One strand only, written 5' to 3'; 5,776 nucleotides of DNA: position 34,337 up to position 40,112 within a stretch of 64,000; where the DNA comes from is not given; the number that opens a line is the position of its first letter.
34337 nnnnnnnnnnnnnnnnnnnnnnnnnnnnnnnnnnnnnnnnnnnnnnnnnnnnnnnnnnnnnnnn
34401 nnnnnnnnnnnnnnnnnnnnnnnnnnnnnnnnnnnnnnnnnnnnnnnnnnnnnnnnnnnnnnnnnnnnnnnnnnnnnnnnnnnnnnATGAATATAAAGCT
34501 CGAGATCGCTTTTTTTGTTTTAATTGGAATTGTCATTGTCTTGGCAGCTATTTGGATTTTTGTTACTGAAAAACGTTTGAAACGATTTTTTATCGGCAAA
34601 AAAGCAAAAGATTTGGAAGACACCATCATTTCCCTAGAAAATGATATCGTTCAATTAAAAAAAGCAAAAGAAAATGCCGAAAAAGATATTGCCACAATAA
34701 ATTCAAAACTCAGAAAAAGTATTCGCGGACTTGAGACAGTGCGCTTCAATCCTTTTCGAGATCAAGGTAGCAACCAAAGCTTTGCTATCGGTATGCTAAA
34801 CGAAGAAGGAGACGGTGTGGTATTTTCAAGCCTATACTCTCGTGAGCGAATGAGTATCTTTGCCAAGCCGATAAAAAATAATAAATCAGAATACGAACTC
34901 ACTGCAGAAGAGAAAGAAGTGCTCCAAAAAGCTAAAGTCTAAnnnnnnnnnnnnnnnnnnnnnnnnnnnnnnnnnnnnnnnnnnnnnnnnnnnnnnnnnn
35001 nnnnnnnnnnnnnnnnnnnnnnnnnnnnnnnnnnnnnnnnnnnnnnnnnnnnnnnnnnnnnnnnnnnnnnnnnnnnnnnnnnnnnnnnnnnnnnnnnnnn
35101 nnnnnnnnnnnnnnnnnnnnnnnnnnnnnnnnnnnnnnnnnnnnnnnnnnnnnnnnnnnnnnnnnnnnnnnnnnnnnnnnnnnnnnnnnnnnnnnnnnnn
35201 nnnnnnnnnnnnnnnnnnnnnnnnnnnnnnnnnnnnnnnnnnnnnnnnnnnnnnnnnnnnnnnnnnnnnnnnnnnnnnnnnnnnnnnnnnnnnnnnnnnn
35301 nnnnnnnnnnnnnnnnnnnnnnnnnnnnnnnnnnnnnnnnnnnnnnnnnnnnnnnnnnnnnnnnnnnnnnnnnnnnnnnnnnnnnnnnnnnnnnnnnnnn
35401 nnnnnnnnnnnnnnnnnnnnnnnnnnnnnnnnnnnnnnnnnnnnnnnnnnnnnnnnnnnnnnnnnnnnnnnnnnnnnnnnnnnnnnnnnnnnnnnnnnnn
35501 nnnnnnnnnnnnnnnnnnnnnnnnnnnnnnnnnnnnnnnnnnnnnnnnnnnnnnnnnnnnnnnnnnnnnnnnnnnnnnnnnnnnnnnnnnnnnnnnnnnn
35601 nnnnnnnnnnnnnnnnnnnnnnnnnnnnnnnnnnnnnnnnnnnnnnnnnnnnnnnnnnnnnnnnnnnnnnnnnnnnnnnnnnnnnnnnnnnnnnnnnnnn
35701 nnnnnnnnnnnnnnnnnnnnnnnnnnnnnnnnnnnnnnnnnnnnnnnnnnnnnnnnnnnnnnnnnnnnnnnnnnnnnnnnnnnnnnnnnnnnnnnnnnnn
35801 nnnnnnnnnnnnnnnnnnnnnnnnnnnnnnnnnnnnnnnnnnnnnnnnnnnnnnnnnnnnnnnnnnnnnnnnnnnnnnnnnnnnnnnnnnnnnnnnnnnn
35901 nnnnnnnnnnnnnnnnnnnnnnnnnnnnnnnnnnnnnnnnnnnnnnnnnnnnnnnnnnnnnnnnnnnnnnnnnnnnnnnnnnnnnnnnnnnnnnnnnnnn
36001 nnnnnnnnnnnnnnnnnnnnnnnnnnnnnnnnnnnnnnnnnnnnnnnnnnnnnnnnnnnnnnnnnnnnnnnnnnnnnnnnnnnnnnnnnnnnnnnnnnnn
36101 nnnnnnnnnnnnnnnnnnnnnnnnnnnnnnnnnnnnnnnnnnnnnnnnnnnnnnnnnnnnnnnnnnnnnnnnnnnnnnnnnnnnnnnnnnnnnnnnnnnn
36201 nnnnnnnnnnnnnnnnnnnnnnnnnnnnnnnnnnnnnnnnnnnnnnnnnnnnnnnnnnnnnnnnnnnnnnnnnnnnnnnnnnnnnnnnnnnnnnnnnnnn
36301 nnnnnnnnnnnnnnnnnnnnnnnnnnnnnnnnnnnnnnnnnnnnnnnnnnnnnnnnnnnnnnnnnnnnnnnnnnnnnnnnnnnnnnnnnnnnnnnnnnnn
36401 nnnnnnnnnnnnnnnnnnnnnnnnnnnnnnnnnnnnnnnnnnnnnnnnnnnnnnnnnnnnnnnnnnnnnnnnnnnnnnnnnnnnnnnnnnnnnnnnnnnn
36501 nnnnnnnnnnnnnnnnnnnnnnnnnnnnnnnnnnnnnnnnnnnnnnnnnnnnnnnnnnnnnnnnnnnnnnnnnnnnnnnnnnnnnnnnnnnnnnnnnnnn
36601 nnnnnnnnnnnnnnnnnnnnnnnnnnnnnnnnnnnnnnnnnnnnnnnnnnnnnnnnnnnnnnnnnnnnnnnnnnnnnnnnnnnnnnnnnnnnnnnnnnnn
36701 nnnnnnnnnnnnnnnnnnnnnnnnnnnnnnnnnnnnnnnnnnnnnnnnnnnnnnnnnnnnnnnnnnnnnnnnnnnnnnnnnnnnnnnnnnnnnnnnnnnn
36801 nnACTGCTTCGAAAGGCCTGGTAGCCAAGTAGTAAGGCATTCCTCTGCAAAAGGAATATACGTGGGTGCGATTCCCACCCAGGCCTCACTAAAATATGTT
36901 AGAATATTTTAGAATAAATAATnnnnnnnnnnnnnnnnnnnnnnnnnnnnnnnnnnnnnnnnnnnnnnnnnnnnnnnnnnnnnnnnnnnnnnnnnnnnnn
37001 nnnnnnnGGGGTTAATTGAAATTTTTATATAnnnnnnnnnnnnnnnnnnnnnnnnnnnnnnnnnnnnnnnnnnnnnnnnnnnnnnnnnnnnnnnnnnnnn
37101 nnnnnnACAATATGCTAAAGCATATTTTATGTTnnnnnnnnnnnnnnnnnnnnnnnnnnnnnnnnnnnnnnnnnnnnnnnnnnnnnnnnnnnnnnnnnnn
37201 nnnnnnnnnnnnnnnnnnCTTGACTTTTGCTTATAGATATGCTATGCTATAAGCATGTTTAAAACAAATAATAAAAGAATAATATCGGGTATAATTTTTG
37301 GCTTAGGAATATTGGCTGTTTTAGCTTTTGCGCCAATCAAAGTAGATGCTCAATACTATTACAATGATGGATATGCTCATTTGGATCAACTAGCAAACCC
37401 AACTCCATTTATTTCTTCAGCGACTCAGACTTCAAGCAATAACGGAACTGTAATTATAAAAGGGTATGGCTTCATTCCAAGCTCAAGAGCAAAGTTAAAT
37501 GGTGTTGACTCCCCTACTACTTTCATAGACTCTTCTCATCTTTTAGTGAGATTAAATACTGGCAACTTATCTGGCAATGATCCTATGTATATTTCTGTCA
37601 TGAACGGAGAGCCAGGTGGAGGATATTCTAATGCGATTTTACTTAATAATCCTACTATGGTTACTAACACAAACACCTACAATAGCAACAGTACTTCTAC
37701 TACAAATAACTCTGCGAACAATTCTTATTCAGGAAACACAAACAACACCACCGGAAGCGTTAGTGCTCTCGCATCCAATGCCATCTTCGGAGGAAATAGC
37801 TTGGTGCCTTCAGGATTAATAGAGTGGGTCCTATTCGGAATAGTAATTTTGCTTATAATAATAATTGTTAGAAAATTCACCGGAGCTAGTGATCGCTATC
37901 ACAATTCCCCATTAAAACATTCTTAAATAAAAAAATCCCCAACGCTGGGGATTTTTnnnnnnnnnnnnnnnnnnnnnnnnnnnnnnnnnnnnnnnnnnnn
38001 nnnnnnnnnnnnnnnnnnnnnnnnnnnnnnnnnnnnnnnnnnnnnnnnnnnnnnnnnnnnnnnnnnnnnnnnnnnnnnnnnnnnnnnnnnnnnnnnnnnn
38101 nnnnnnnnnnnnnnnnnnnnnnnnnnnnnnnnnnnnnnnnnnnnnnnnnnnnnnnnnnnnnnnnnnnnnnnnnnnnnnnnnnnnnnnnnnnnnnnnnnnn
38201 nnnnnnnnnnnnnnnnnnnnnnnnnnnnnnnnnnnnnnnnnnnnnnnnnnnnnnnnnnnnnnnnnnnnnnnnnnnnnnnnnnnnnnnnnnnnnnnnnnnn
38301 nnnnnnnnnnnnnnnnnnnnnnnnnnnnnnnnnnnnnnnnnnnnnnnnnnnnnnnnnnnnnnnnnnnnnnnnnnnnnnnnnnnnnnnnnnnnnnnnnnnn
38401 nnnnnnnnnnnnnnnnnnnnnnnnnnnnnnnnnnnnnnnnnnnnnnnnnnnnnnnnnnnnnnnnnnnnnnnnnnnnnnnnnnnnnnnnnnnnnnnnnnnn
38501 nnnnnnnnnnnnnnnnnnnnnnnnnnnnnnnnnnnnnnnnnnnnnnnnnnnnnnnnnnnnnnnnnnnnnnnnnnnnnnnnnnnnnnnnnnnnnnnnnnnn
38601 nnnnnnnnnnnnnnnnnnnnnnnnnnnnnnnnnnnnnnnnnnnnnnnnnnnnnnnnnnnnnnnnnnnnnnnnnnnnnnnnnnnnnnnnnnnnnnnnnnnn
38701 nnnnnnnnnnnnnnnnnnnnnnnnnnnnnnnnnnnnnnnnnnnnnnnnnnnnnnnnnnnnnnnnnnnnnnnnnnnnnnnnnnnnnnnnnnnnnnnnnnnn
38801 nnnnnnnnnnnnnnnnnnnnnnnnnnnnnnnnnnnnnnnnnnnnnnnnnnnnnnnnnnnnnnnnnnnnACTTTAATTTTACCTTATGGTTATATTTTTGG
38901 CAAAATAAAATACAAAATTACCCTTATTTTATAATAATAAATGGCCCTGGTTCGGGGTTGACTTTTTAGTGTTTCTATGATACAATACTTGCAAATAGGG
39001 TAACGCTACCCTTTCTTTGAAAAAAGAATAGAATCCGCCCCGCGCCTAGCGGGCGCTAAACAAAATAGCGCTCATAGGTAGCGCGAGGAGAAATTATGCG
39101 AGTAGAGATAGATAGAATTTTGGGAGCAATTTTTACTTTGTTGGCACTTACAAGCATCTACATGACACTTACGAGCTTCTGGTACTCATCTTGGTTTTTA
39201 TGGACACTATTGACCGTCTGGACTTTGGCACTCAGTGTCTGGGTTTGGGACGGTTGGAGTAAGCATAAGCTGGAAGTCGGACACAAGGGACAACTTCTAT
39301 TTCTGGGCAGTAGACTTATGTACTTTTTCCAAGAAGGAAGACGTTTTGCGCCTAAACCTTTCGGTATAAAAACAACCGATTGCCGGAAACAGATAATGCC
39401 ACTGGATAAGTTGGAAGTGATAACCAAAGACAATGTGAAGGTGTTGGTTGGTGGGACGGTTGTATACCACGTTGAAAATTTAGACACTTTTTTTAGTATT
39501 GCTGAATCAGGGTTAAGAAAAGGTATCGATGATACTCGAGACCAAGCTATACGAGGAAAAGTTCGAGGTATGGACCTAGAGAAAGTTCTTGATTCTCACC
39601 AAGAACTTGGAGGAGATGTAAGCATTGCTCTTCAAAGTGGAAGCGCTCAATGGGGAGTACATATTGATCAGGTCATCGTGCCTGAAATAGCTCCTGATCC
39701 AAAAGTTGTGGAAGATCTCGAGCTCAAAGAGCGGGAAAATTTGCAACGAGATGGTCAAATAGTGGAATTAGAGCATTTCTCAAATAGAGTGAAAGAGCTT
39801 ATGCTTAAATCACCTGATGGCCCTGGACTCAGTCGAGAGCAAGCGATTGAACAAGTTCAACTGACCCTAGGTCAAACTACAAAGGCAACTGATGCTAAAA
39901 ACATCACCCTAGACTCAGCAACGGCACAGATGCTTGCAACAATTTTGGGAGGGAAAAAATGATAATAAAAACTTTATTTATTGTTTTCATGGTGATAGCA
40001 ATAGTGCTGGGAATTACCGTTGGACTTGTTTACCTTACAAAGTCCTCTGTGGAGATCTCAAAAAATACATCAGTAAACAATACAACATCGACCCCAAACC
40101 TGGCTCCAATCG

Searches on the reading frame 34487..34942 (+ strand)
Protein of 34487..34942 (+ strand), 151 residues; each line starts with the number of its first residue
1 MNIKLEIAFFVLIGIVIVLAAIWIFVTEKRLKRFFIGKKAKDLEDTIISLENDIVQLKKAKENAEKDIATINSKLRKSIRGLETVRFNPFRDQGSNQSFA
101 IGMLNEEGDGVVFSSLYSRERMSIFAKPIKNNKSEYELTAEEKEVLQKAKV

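Call 59: search_protein_families(library=pfam, proteins=[window:34487-34942:+], max_evalue=0.01)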
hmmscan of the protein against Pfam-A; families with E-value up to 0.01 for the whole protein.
window:34487-34942:+ (151 aa): 2 families
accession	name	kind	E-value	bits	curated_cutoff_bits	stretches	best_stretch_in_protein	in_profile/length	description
PF14584.11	DUF4446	-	3.5e-37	128.2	27.4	1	8-149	8-149/150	Protein of unknown function (DUF4446)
PF16888.10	YwqH-like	-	0.0093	16.7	33.7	0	42-76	85-119/123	YwqH-like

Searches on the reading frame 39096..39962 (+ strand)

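Call 3: search_protein_families(library=pfam, proteins=[window:39096-39962:+], max_evalue=1)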
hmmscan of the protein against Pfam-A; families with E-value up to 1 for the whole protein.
window:39096-39962:+ (288 aa): 2 families
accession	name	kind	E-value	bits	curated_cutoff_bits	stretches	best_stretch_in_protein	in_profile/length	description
PF01145.31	Band_7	-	5.5e-16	59.6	23.6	1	91-224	35-171/176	SPFH domain / Band 7 family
PF03451.21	HELP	-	0.03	14.3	27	0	111-126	20-35/40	HELP motif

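Call 4: search_protein_families(library=ncbifam, proteins=[window:39096-39962:+], max_evalue=1)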
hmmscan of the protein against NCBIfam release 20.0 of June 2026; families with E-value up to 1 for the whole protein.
window:39096-39962:+ (288 aa): 1 family
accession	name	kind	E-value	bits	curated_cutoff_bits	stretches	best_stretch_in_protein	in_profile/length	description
TIGR01933.1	hflK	equivalog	0.022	14.2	159.4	1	106-208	51-155/261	FtsH protease activity modulator HflK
